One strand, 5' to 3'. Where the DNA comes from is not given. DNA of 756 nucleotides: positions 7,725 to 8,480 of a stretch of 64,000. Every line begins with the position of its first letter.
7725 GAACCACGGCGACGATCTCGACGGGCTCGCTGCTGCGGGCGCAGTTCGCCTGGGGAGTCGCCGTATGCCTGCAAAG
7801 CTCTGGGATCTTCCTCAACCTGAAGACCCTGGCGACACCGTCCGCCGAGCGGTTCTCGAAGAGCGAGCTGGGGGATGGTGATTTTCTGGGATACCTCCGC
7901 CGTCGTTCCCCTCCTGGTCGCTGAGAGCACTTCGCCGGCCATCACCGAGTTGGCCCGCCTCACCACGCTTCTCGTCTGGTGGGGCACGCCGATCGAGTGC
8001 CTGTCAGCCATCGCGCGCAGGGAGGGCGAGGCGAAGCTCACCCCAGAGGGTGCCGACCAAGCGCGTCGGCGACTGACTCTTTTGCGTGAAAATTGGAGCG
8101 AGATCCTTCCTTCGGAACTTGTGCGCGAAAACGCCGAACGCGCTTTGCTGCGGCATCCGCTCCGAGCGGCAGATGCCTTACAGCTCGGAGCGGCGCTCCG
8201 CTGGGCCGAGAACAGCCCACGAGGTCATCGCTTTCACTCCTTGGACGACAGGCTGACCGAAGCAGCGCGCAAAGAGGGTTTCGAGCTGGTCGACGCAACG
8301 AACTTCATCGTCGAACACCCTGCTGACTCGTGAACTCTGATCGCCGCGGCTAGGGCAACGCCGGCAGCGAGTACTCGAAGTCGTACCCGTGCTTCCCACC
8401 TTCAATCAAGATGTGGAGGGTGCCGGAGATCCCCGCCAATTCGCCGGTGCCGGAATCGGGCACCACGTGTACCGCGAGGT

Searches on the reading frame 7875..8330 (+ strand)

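Call 18: search_protein_families(library=pfam, proteins=[window:7875-8330:+], max_evalue=0.01)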
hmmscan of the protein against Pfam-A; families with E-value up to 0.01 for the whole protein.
window:7875-8330:+ (152 aa): 1 family
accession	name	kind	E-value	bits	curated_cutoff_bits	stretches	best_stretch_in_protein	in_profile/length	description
PF01850.27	PIN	-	0.00094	20.2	23.6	1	3-109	1-102/120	PIN domain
